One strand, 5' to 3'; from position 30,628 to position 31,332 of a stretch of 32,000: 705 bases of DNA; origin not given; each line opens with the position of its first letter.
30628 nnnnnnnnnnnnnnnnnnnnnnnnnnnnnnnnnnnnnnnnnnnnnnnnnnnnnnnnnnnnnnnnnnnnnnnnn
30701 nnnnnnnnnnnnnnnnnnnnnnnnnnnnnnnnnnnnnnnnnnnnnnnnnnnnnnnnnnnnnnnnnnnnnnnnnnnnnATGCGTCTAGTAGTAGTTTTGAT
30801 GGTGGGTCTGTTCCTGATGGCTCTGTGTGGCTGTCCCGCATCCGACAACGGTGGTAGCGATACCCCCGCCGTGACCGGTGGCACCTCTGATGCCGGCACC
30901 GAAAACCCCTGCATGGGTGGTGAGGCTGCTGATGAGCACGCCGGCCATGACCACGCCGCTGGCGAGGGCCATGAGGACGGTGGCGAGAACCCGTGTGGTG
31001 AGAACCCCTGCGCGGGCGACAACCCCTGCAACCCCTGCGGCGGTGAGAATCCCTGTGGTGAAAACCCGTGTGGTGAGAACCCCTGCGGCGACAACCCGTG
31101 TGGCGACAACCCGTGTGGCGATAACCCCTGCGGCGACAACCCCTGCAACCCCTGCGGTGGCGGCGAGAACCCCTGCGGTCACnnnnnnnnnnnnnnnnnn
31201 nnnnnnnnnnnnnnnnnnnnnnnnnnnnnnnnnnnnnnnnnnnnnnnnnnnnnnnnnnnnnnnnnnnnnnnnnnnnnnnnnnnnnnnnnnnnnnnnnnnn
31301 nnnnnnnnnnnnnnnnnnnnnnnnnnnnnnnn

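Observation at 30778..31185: Tethered poly-(G-D/E-N-P-C) repeat lipoprotein with a His patch: candidate envelope thiol/metal sponge of a family I do not recognise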

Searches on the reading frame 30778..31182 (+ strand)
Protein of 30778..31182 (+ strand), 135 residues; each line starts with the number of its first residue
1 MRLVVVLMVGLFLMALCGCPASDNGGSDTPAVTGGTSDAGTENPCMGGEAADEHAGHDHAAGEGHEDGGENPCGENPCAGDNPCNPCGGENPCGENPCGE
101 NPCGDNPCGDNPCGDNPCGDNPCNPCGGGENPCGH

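Call 4: search_protein_families(library=ncbifam, proteins=[window:30778-31182:+], max_evalue=10)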
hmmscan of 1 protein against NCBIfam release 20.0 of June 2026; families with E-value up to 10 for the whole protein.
window:30778-31182:+ (135 aa): 0 families

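Call 5: search_protein_families(library=pfam, proteins=[window:30778-31182:+], max_evalue=10)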
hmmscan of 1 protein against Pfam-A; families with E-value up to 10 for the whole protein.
window:30778-31182:+ (135 aa): 0 families

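Call 6: find_homologous_proteins(query=window:30778-31182:+, max_evalue=0.01)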
Query window:30778-31182:+ (135 aa): 9 proteins with E <= 0.01 among 54 candidates.
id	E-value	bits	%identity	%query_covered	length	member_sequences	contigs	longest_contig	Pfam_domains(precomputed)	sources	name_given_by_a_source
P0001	1.4e-61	226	80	100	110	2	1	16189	-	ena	-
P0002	1.6e-25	108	62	99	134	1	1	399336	-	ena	-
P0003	5.8e-9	54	38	96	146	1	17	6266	-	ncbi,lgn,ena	-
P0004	2.4e-8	52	67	33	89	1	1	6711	-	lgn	-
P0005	3.0e-6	45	63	38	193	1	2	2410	PF16694.11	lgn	-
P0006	1.5e-5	43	52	33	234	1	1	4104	PF21342.3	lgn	-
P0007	5.7e-4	38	51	35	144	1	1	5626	-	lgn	-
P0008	1.6e-3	37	36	99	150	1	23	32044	-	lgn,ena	-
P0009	8.0e-3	34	49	80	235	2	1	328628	PF04264.19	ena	-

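Call 12: find_encoding_contigs(protein=P0002, flank=10000, max_places=4)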
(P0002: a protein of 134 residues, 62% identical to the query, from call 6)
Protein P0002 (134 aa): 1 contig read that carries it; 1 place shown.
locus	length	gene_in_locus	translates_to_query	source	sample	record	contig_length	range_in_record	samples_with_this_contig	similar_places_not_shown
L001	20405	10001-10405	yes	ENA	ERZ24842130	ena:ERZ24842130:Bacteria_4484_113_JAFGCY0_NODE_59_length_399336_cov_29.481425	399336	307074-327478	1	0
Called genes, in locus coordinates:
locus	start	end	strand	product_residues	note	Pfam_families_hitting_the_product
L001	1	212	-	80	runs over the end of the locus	-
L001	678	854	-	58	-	-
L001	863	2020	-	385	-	PF03435:Sacchrp_dh_NADP, PF16653:Sacchrp_dh_C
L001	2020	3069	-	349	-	PF01212:Beta_elim_lyase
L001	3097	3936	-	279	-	PF04079:SMC_ScpB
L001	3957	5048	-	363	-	-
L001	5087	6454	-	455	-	PF06689:zf-C4_ClpX, PF01078:Mg_chelatase (faint), PF00004:AAA, PF07724:AAA_2, PF07728:AAA_5 (faint), PF13401:AAA_22 (weak), PF10431:ClpB_D2-small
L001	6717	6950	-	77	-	PF15919:HicB_lk_antitox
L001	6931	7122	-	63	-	PF07927:HicA_toxin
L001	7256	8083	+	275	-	PF01557:FAA_hydrolase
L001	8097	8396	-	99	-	-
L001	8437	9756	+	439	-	-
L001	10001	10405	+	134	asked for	-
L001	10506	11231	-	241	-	PF00005:ABC_tran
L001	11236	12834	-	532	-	PF02321:OEP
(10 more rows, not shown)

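Call 13: find_encoding_contigs(protein=P0008, flank=10000, max_places=4)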
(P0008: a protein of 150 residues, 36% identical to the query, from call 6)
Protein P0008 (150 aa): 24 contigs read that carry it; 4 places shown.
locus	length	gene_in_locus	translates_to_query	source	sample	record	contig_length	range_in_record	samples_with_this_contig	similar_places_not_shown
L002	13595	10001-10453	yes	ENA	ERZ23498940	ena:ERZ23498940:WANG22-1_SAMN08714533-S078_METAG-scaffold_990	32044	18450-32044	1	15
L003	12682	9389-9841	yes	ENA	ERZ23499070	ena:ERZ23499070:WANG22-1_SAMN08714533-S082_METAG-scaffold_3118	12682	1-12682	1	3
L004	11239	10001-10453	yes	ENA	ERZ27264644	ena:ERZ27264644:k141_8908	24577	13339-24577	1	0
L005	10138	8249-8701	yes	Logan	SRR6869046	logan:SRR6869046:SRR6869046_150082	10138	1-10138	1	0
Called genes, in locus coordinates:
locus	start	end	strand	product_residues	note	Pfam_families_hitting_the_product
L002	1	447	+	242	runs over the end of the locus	-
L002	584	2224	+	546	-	PF28492:Beta_helix_4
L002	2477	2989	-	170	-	-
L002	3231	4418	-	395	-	PF12094:DUF3570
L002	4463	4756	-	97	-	PF14086:DUF4266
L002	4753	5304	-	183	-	PF00578:AhpC-TSA, PF08534:Redoxin, PF00085:Thioredoxin (weak), PF13098:Thioredoxin_2 (weak), PF13905:Thioredoxin_8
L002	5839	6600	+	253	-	-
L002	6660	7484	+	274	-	PF03781:FGE-sulfatase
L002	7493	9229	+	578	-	PF22113:Mtrc-MtrF_II-IV_dom (faint), PF13435:Cytochrome_C554 (weak), PF03190:Thioredox_DsbH (weak), PF13899:Thioredoxin_7, PF00085:Thioredoxin, PF13098:Thioredoxin_2 (weak)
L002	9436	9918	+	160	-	PF04945:YHS (weak)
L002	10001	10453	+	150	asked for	-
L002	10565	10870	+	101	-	-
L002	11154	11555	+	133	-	PF04304:DUF454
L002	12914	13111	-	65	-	-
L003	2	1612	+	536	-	?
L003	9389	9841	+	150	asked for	-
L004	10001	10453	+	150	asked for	-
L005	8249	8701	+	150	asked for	-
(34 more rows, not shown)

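Call 14: find_encoding_contigs(protein=P0003, flank=10000, max_places=4)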
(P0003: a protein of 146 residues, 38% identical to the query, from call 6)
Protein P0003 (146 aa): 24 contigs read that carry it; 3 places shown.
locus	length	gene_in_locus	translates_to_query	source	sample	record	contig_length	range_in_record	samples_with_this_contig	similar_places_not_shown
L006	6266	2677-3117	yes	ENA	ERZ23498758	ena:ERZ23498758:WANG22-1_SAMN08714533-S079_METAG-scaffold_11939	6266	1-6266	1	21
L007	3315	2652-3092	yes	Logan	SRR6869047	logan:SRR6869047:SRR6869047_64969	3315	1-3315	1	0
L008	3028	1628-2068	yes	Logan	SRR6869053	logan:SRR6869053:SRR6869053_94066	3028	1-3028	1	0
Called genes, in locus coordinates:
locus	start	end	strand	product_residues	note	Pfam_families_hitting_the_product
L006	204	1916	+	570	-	PF22113:Mtrc-MtrF_II-IV_dom (weak), PF02335:Cytochrom_C552 (faint), PF13435:Cytochrome_C554 (weak), PF13098:Thioredoxin_2 (faint), PF13899:Thioredoxin_7, PF00085:Thioredoxin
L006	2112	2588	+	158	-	PF04945:YHS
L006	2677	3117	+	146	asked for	-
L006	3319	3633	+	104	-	-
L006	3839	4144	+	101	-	-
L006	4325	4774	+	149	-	PF04304:DUF454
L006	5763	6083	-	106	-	-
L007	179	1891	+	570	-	PF22113:Mtrc-MtrF_II-IV_dom (weak), PF02335:Cytochrom_C552 (faint), PF13435:Cytochrome_C554 (weak), PF13098:Thioredoxin_2 (faint), PF13899:Thioredoxin_7, PF00085:Thioredoxin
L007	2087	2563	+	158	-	PF04945:YHS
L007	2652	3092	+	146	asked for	-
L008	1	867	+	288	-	?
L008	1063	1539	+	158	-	PF04945:YHS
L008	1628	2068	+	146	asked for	-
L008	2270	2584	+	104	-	-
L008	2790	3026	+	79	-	?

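Call 23: search_protein_representatives(protein=window:30778-31182:+)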
Query: 135 residues. Proteins with E-value up to 0.001 (for the whole library): 300; up to 1e-10: 45; up to 1e-30: 2. The best 150 are listed.
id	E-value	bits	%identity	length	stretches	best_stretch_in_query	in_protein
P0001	4.4e-62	225.5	100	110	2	1-78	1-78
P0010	2.8e-59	216.3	47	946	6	61-120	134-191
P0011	1.4e-28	116.4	44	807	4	64-134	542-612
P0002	5.1e-26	108.1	71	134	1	1-134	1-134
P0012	2.1e-23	99.6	37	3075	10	69-127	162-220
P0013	1.6e-22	96.7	47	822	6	70-122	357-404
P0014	4.1e-22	95.4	43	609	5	69-121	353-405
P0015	1.0e-21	94.1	45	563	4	68-129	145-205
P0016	2.0e-20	89.9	59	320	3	74-124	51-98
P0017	6.8e-18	81.7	45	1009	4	80-132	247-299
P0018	6.0e-17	78.6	39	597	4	64-123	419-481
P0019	7.2e-17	78.3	42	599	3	69-134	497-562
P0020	8.9e-17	78.0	40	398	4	69-132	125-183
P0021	4.0e-16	75.9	70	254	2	69-126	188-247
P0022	9.3e-16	74.7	69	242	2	79-134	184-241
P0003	1.8e-09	54.2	59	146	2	88-129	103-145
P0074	3.6e-09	53.3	69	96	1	71-134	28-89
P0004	7.5e-09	52.2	76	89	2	88-125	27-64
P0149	3.3e-06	43.6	61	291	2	71-134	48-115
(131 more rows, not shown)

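Call 27: search_protein_families(library=pfam, alignment_id=A1, max_evalue=0.001)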
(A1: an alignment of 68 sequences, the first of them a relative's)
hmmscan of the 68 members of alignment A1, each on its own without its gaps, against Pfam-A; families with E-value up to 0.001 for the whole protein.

A. member 1, P0149 (291 aa): 1 family
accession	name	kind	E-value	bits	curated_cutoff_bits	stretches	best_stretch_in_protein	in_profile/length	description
PF00160.26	Pro_isomerase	-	3.8e-22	79.6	21.7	1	126-263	2-146/159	Cyclophilin type peptidyl-prolyl cis-trans isomerase/CLD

B. families by the number of members that match (of 68 scanned): 14 families
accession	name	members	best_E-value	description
PF21342.2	SoxA-TsdA_cyt-c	23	1.4e-15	SoxA/TsdA, cytochrome c domain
PF03150.19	CCP_MauG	16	1.1e-08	Di-haem cytochrome c peroxidase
PF16694.10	Cytochrome_P460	11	9.6e-11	Cytochrome P460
PF04945.19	YHS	7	7.4e-11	YHS domain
PF02095.21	Extensin_1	5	8.4e-09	Extensin-like protein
PF10517.14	DM13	3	1.9e-25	Electron transfer DM13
PF13458.12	Peripla_BP_6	1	2.1e-63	Periplasmic binding protein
PF13433.12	Peripla_BP_5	1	2.8e-30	Periplasmic binding protein domain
PF01094.35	ANF_receptor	1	1.9e-25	Receptor family ligand binding region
PF00160.26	Pro_isomerase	1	3.8e-22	Cyclophilin type peptidyl-prolyl cis-trans isomerase/CLD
PF04264.18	YceI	1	7.4e-21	YceI-like domain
PF02389.20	Cornifin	1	2.9e-05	Cornifin (SPRR) family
PF20587.3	DUF6789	1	5e-05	Family of unknown function (DUF6789)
PF25052.1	AtDEF-like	1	0.00035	Defensin-like family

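Call 28: search_protein_families(library=ncbifam, proteins=[P0008], max_evalue=0.01)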
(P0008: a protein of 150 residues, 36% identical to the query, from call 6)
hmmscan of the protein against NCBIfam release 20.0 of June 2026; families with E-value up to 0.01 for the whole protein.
P0008 (150 aa): 0 families

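Call 36: find_encoding_contigs(protein=P0004, flank=6000, max_places=2)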
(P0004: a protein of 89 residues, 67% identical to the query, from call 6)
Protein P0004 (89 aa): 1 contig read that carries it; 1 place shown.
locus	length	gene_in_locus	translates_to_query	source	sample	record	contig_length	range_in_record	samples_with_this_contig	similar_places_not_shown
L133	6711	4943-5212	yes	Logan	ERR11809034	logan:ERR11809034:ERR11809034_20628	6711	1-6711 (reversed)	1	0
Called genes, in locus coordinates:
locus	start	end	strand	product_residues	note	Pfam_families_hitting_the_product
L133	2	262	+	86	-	?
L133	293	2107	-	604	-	PF01650:Peptidase_C13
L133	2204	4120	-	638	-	PF00535:Glycos_transf_2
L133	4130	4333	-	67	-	-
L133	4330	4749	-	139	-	-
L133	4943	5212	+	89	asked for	-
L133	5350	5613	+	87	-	-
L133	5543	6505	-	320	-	PF00126:HTH_1, PF03466:LysR_substrate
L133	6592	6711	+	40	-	?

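Call 78: predict_structure(alignment_id=A6)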
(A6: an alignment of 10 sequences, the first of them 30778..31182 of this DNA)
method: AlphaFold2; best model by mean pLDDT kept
length: 135 residues; sequences in the alignment: 10
mean_pLDDT: 46.1   pTM: 0.17
mean pLDDT of the five models: 46.1, 45.1, 44.0, 41.6, 41.5
residues with pLDDT >= 90: 4; 70-90: 12; 50-70: 6; < 50: 113
segments of 3 or more residues with pLDDT < 50: 22-31, 33-135
pLDDT, mean of each block of 10 residues (from residue 1): 89 72 47 43 38 40 38 38 39 37 37 43 44 36
secondary structure, 60 per line:
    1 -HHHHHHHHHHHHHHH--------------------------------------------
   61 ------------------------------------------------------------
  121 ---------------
elements in order: H2-16

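Call 90: find_encoding_contigs(protein=P0001, flank=4000, max_places=3)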
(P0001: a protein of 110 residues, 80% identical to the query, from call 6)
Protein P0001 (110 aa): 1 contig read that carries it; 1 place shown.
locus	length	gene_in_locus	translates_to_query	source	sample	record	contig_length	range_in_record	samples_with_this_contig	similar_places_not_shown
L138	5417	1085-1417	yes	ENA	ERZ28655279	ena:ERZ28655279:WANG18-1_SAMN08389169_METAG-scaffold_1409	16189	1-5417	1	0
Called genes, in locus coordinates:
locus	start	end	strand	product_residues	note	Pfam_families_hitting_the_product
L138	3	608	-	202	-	?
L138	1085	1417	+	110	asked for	-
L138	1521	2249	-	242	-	PF00005:ABC_tran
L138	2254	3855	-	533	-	PF02321:OEP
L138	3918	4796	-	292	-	-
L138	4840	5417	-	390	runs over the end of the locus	PF06271:RDD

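Call 96: search_protein_families(library=ncbifam, proteins=[P0002, P0149, P0074], max_evalue=1)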
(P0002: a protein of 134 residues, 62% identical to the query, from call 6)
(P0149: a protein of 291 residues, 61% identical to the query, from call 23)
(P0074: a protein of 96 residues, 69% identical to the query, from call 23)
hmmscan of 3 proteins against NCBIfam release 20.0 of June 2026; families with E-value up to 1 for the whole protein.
P0002 (134 aa): 0 families

P0149 (291 aa): 2 families
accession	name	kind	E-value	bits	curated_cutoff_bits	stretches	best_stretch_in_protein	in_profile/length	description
NF008057.0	PRK10791.1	equivalog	1.5e-18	67.1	297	1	126-256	2-138/164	peptidylprolyl isomerase B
NF008151.0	PRK10903.1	equivalog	4.2e-17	62.2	308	1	124-256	29-164/190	peptidylprolyl isomerase A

P0074 (96 aa): 0 families
